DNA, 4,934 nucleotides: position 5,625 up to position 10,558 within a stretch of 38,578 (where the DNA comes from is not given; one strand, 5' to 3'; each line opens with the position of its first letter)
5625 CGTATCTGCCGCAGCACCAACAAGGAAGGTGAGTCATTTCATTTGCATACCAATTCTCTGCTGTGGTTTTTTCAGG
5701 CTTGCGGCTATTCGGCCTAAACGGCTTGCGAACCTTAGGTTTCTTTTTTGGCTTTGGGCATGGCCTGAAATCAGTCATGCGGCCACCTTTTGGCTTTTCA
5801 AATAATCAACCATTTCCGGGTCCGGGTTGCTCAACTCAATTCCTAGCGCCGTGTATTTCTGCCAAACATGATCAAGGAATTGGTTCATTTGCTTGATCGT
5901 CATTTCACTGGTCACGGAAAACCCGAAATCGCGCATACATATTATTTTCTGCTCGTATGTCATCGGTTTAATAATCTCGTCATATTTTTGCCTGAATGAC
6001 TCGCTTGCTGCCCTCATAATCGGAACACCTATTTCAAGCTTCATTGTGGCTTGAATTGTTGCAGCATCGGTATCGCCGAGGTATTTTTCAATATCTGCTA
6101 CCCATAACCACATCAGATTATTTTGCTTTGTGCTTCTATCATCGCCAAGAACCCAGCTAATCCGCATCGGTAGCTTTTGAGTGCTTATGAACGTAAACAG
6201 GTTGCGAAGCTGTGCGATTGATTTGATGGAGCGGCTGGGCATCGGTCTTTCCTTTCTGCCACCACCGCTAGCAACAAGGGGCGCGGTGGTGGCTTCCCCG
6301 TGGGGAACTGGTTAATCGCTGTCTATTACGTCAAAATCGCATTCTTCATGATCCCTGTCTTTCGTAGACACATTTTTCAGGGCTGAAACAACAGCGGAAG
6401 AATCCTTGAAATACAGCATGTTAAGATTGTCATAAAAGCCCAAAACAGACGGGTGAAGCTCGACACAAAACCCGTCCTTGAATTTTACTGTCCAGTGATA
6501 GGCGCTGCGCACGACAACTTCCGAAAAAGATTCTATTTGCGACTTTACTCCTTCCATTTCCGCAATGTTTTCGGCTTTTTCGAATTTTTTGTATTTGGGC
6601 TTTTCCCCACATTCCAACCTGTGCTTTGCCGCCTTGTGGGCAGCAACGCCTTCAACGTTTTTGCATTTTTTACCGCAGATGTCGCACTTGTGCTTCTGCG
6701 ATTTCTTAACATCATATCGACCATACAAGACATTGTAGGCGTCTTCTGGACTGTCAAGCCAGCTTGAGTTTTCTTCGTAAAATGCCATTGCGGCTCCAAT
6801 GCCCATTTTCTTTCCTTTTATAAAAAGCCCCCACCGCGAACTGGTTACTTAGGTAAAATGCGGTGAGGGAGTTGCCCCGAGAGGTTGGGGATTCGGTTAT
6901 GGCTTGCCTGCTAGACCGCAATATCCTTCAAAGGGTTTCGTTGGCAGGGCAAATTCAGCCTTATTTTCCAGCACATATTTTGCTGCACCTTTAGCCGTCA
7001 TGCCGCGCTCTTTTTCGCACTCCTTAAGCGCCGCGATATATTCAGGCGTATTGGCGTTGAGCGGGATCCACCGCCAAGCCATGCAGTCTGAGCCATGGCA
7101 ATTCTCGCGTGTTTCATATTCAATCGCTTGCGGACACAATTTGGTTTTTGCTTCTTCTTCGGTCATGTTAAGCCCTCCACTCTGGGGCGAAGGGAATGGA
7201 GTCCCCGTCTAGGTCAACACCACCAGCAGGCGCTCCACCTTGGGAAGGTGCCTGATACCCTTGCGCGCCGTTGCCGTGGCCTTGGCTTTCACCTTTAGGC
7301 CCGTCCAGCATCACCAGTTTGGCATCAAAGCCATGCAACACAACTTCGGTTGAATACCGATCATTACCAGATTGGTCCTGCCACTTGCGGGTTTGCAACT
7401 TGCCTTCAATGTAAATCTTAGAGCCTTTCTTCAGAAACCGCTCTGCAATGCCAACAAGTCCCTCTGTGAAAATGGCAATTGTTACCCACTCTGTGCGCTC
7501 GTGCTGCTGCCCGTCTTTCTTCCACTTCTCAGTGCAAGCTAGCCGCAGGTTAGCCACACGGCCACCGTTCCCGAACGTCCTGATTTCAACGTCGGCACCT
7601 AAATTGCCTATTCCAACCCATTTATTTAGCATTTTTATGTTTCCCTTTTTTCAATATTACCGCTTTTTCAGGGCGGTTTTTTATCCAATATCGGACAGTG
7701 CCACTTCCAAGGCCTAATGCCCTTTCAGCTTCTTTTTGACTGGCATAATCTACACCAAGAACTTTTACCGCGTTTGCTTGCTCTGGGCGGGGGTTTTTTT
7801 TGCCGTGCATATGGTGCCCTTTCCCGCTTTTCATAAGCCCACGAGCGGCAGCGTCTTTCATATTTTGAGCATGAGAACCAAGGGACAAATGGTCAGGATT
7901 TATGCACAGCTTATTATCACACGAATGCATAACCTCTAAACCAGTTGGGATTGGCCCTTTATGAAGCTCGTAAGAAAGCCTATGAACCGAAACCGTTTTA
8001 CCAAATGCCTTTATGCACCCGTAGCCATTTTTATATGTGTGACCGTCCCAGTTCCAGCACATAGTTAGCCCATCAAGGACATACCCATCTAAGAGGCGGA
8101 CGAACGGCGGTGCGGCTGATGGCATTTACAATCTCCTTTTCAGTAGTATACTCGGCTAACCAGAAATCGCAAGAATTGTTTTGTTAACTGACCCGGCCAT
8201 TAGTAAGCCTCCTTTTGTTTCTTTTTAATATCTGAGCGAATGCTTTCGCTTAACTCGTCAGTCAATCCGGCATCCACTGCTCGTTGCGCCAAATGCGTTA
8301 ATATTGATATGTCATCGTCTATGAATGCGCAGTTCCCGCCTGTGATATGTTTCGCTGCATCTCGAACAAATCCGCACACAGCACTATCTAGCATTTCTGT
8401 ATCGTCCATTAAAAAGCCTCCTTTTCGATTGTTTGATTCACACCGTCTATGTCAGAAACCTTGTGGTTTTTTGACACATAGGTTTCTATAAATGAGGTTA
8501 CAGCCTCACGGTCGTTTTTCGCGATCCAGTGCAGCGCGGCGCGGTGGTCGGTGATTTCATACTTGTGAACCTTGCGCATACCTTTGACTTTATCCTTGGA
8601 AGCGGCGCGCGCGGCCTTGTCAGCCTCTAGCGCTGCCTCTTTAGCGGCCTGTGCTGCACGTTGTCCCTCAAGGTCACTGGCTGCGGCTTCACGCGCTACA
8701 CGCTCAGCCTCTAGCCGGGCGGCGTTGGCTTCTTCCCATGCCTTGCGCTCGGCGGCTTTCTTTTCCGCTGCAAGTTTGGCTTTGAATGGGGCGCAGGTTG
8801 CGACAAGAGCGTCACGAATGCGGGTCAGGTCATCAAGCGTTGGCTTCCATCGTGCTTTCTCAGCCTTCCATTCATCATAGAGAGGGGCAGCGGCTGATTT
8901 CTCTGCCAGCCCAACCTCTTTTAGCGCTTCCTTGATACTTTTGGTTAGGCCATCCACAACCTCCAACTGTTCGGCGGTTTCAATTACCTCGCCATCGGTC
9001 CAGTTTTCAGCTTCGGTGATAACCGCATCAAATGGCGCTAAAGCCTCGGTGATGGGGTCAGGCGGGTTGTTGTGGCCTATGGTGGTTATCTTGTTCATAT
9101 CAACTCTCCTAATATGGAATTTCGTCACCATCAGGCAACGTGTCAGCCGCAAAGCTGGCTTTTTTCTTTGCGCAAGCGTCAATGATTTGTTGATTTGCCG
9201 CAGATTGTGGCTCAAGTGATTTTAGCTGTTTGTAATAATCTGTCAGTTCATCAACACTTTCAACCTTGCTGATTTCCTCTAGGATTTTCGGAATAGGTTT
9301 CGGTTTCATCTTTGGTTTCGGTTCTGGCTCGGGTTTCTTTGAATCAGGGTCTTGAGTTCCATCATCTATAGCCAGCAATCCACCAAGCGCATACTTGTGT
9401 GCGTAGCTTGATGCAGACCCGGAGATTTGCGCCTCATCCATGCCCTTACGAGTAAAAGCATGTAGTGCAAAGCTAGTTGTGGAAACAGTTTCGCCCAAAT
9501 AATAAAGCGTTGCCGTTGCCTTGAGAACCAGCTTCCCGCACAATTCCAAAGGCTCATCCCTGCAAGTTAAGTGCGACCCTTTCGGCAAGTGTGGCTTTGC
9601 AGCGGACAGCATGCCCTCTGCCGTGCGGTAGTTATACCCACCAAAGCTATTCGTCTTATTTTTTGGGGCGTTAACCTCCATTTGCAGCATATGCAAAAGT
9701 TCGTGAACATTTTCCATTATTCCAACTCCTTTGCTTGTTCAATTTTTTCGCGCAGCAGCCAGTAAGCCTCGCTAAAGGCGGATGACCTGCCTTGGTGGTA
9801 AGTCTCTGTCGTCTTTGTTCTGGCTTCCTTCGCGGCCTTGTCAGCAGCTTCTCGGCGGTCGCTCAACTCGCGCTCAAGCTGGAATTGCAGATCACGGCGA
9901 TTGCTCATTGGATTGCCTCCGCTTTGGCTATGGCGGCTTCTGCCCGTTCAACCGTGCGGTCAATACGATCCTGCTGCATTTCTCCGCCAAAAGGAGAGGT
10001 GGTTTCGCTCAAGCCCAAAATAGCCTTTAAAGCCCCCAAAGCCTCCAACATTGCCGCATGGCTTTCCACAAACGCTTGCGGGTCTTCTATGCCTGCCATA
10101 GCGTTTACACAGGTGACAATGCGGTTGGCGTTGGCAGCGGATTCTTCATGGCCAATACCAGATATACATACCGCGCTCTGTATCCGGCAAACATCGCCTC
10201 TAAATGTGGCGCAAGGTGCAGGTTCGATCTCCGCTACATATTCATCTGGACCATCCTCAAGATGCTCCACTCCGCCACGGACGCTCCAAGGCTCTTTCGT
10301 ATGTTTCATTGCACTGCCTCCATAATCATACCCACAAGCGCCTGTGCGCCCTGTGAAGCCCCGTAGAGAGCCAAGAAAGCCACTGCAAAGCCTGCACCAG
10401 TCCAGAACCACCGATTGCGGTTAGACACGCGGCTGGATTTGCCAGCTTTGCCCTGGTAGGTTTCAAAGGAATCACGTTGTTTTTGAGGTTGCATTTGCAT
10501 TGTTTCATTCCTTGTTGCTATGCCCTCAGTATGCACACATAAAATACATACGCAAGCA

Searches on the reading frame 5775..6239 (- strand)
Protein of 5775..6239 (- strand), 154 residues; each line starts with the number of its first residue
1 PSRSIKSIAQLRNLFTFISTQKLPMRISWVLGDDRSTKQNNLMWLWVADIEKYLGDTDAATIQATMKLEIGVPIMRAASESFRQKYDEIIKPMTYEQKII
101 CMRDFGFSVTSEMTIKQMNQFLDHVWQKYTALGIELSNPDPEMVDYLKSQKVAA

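Call 55: search_protein_families(library=phrogs, proteins=[window:5775-6239:-], max_evalue=0.001)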
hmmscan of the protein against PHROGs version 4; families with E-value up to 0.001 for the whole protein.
window:5775-6239:- (154 aa): 2 families
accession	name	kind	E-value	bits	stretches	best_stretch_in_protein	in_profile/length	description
phrog_7283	-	DNA, RNA and nucleotide metabolism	3.9e-20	73.4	1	7-139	16-150/156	NinB/ Orf homologous recombination mediator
phrog_72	-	DNA, RNA and nucleotide metabolism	1.7e-10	42.2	1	33-148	50-154/161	NinB/ Orf homologous recombination mediator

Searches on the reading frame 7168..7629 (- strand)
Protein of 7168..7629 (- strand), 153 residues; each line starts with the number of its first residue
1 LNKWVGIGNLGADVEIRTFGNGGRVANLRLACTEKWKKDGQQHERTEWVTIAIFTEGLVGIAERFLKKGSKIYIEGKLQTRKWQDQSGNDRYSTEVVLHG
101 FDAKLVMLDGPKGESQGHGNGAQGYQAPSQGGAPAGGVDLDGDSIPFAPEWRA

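Call 55: search_protein_families(library=phrogs, proteins=[window:7168-7629:-], max_evalue=0.001)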
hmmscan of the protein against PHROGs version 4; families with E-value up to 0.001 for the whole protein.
window:7168-7629:- (153 aa): 3 families
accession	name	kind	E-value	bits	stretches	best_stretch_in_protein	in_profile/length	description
phrog_44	-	DNA, RNA and nucleotide metabolism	4.1e-42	145.8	1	1-150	87-231/271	single strand DNA binding protein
phrog_37570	-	unknown function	6.8e-06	27.3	1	33-152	9-115/116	-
phrog_18154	-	DNA, RNA and nucleotide metabolism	0.00057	21.6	0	72-141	27-100/105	single strand DNA binding protein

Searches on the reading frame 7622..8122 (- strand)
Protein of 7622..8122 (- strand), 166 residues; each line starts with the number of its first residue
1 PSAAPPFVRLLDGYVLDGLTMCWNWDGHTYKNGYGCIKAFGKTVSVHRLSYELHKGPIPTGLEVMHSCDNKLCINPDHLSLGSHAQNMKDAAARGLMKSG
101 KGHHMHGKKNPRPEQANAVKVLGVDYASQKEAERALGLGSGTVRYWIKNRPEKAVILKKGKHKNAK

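Call 55: search_protein_families(library=phrogs, proteins=[window:7622-8122:-], max_evalue=0.001)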
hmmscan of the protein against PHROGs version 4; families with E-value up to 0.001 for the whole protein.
window:7622-8122:- (166 aa): 11 families
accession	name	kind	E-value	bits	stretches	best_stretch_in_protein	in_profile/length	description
phrog_59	-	DNA, RNA and nucleotide metabolism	2.2e-31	110.7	1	19-155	155-275/423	HNH endonuclease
phrog_1872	-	DNA, RNA and nucleotide metabolism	2.3e-31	110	1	20-111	34-129/166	endonuclease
phrog_6254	-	DNA, RNA and nucleotide metabolism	4.7e-27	96.2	1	14-121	6-114/154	HNH endonuclease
phrog_826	-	DNA, RNA and nucleotide metabolism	1.7e-25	91.1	1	6-112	70-182/281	HNH endonuclease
phrog_3593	-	DNA, RNA and nucleotide metabolism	1.7e-22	81.1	1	17-94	66-143/210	HNH endonuclease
phrog_1492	-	DNA, RNA and nucleotide metabolism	7.1e-17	62.6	1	8-99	65-167/414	HNH endonuclease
phrog_4842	-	DNA, RNA and nucleotide metabolism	9.1e-12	46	1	21-80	76-136/154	HNH endonuclease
phrog_99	-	DNA, RNA and nucleotide metabolism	3.7e-11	44.3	1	27-105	143-220/383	HNH endonuclease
phrog_10495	-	DNA, RNA and nucleotide metabolism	3.4e-07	31.3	1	41-95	5-59/63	HNH endonuclease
phrog_959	-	DNA, RNA and nucleotide metabolism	4.3e-05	24.3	1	29-113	39-128/138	HNH endonuclease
phrog_1891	-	DNA, RNA and nucleotide metabolism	0.00093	19.7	0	31-88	149-209/255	HNH endonuclease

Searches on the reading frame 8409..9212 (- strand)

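Call 55: search_protein_families(library=phrogs, proteins=[window:8409-9212:-], max_evalue=0.001)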
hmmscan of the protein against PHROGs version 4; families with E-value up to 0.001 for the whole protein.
window:8409-9212:- (267 aa): 1 family
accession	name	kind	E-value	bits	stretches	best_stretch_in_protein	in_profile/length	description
phrog_10477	-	DNA, RNA and nucleotide metabolism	7.3e-44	151.5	1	41-265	3-241/243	exonuclease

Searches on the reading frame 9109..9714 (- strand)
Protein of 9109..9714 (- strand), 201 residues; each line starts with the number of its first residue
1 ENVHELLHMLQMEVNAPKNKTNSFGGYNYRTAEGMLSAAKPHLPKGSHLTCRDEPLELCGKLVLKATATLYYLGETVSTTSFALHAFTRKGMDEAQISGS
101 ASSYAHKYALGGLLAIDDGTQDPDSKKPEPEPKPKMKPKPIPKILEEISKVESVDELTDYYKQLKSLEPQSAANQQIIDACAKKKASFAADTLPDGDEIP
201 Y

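Call 55: search_protein_families(library=phrogs, proteins=[window:9109-9714:-], max_evalue=0.001)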
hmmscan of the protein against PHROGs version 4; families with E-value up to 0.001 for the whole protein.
window:9109-9714:- (201 aa): 2 families
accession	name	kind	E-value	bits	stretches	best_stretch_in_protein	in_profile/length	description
phrog_155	-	DNA, RNA and nucleotide metabolism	2.7e-27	97.2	1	2-177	67-257/308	Erf-like ssDNA annealing protein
phrog_2324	-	DNA, RNA and nucleotide metabolism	3.4e-07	31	1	14-134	22-138/193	Erf-like ssDNA annealing protein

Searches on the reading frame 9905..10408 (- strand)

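Call 55: search_protein_families(library=phrogs, proteins=[window:9905-10408:-], max_evalue=0.001)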
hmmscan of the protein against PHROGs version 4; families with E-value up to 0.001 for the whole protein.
window:9905-10408:- (167 aa): 1 family
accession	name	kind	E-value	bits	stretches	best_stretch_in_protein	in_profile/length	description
phrog_1273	-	unknown function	1.6e-07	32.7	1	33-165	5-99/103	-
